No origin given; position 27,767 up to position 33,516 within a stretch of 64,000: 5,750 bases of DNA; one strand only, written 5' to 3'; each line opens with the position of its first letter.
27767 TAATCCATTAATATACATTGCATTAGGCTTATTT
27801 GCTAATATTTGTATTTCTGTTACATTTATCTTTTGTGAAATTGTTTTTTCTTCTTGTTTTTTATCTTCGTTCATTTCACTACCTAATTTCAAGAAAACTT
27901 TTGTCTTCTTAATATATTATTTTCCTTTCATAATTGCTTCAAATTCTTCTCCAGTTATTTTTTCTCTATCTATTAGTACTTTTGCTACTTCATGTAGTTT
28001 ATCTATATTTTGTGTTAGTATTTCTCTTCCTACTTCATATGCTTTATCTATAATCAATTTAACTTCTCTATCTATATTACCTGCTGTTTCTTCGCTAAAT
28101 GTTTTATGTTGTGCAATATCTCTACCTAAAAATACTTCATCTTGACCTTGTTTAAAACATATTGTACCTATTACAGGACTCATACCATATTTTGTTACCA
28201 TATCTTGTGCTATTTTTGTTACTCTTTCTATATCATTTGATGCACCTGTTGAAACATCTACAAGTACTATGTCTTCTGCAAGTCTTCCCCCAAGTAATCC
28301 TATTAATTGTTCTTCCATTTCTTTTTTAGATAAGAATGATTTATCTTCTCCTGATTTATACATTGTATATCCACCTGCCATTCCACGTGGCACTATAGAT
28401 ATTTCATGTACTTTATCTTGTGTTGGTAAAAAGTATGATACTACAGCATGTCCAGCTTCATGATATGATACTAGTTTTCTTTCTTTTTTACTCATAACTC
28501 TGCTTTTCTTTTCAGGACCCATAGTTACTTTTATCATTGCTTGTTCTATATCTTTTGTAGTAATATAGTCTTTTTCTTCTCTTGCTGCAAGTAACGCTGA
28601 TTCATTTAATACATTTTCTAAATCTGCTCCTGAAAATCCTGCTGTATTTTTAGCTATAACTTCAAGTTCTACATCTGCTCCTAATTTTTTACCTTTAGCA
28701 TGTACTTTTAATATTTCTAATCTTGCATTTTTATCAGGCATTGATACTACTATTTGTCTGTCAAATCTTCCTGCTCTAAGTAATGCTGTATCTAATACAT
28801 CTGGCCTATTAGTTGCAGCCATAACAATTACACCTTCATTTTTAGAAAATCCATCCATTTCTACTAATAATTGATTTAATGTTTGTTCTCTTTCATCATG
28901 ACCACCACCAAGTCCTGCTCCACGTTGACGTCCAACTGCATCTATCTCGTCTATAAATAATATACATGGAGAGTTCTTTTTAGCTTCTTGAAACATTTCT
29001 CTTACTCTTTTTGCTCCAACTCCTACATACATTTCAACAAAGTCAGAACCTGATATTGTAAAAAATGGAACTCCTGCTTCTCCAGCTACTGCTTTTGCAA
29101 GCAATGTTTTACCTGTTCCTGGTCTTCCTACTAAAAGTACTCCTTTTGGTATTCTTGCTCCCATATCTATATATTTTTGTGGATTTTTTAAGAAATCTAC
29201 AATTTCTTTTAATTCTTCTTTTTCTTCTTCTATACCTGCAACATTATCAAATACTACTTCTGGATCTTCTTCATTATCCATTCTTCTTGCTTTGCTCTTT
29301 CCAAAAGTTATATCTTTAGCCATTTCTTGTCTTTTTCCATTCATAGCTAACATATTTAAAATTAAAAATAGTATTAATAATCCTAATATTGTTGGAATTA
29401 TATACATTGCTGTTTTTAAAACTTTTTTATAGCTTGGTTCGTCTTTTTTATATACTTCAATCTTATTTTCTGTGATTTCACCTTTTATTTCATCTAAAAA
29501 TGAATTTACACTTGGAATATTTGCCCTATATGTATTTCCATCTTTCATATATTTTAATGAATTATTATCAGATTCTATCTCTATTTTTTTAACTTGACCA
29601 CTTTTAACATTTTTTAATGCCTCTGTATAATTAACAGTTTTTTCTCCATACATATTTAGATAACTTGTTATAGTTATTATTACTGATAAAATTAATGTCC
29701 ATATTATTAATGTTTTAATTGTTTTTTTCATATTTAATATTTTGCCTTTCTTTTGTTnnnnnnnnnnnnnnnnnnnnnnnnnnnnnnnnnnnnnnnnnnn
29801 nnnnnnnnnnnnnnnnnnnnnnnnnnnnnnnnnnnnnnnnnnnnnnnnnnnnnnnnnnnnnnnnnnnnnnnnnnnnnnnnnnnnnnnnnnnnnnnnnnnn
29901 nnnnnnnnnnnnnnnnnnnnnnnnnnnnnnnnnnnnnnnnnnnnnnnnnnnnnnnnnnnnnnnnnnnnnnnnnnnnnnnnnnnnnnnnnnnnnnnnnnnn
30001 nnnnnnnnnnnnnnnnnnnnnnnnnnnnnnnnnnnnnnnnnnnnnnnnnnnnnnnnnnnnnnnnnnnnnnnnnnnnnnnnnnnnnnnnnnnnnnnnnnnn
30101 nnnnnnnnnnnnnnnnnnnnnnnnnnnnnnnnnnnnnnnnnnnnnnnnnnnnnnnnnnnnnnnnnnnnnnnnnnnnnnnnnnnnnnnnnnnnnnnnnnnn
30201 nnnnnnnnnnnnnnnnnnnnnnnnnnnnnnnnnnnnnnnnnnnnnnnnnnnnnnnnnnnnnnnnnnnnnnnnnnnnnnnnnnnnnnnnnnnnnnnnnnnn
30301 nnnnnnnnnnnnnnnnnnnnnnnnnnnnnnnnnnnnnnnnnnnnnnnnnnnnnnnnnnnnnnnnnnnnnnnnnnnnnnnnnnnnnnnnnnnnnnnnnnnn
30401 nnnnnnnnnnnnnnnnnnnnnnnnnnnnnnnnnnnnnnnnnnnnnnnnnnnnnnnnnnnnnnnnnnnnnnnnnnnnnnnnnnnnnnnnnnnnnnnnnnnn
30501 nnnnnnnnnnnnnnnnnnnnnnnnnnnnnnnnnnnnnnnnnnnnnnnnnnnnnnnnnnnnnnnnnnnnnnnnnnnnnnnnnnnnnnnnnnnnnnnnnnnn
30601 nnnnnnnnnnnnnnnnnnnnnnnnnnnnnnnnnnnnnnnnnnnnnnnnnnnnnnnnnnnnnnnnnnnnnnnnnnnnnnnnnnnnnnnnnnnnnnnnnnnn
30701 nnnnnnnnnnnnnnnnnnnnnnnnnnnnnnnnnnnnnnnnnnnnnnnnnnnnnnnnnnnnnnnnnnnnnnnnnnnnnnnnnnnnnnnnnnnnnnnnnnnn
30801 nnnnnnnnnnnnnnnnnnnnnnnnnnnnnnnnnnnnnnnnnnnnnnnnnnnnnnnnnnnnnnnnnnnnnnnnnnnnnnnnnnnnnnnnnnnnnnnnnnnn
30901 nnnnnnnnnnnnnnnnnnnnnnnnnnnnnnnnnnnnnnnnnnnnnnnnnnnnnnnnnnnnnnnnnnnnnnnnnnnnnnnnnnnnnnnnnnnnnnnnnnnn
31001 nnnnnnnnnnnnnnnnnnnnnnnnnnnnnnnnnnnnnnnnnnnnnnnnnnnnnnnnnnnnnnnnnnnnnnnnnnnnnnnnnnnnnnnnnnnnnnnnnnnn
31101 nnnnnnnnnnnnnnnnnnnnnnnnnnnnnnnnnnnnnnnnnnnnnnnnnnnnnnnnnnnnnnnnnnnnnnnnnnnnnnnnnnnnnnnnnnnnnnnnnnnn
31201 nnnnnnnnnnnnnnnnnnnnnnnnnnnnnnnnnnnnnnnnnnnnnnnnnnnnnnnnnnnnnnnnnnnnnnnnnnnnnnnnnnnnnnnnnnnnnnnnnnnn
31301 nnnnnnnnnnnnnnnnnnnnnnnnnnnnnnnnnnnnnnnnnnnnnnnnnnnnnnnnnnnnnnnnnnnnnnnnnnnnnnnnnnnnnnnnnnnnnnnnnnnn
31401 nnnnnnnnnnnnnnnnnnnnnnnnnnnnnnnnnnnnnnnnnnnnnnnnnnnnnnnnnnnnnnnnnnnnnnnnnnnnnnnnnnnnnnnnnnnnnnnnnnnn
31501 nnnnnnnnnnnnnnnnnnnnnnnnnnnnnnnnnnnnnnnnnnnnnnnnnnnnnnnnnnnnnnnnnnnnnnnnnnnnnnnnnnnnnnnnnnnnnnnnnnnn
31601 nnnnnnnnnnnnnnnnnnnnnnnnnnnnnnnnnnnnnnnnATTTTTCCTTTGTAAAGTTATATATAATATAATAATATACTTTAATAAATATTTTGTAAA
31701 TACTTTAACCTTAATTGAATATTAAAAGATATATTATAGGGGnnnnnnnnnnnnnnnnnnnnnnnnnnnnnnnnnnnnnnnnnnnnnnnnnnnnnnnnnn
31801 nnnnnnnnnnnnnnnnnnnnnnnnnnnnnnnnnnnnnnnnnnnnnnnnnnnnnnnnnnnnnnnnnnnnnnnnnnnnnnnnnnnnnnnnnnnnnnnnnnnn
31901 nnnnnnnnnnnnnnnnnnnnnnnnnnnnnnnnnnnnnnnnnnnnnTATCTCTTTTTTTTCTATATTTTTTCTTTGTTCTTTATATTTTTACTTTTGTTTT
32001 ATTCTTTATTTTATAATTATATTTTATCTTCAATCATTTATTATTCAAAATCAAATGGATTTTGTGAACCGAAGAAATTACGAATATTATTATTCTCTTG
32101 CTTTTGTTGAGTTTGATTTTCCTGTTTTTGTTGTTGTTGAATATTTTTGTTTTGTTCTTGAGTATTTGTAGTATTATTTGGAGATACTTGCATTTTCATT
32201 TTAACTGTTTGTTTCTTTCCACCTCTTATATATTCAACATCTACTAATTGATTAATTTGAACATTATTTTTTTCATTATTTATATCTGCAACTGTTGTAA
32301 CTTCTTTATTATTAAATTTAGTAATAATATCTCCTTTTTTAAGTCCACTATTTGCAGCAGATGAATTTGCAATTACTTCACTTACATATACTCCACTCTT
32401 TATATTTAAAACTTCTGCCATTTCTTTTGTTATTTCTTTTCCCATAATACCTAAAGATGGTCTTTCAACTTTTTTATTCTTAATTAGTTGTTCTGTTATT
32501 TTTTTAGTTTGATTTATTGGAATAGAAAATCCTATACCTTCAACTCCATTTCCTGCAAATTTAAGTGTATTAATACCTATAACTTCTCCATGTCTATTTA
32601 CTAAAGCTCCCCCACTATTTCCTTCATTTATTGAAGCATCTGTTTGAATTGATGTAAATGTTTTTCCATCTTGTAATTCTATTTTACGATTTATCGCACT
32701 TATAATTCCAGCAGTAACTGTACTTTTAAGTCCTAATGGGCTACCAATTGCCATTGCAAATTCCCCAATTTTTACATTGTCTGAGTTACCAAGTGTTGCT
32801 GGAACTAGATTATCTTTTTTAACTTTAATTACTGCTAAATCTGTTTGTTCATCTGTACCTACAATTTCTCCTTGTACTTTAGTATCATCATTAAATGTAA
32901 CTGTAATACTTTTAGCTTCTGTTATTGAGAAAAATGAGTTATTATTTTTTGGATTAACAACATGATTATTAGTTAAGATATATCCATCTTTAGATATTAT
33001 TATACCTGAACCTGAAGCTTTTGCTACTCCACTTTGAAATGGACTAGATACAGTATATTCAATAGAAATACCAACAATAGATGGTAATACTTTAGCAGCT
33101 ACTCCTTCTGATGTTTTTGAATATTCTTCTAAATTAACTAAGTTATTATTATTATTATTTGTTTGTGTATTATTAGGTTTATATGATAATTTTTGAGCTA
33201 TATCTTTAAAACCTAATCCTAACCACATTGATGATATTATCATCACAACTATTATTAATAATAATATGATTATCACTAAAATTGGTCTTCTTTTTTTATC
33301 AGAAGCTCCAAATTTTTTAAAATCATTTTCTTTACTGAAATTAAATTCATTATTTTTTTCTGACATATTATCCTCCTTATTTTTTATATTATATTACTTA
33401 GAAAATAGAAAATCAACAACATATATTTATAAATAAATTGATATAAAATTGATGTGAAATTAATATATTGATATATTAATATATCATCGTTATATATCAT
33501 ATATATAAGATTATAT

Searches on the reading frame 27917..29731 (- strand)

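Call 41: search_protein_families(library=pfam, proteins=[window:27917-29731:-], max_evalue=0.001)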
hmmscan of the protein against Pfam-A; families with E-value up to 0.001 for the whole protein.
window:27917-29731:- (604 aa): 9 families
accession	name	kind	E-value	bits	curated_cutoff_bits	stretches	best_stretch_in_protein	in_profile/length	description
PF01434.24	Peptidase_M41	-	9.8e-65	218.4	29.9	1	411-600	1-191/191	Peptidase family M41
PF00004.35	AAA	-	3.3e-48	163.9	21.2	1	198-330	1-130/131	ATPase family associated with various cellular activities (AAA)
PF17862.7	AAA_lid_3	-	2e-14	53.2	27.2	1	353-397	1-45/45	AAA+ lid domain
PF06480.20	FtsH_ext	-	1.4e-12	48.2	25.5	1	8-96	1-101/103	FtsH Extracellular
PF07728.20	AAA_5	-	3.1e-06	27.7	22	1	197-317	1-135/139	AAA domain (dynein-related subfamily)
PF23902.1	AAA_lid_PRS2_C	-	5e-06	27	34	1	335-402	2-70/73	PRS2 AAA+ lid C-terminal domain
PF06068.19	TIP49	-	4.5e-05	23.2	23.8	1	195-233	50-90/347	TIP49 P-loop domain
PF05496.18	RuvB_N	-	0.00036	20.8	27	0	197-266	35-96/159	Holliday junction DNA helicase RuvB P-loop domain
PF13401.12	AAA_22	-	0.0008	20.2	27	0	198-248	8-55/130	AAA domain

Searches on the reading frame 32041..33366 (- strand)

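Call 72: search_protein_families(library=pfam, proteins=[window:32041-33366:-], max_evalue=0.01)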
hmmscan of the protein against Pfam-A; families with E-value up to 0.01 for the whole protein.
window:32041-33366:- (441 aa): 6 families
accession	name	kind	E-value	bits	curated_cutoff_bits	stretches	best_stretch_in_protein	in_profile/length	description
PF13365.12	Trypsin_2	-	1.3e-35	123.7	27.6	1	119-265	1-144/144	Trypsin-like peptidase domain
PF00089.32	Trypsin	-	9.3e-21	75.1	20.6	1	98-289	2-218/220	Trypsin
PF13180.12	PDZ_2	-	4.9e-14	52.8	27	1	317-391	12-79/80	PDZ domain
PF00595.29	PDZ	-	3.8e-09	37.2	23.2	1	298-377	6-78/81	PDZ domain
PF17820.7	PDZ_6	-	7.3e-08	32.5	27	1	327-362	1-36/54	PDZ domain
PF02378.23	PTS_EIIC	-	0.0074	15.8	30.7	0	35-169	4-124/319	Phosphotransferase system, EIIC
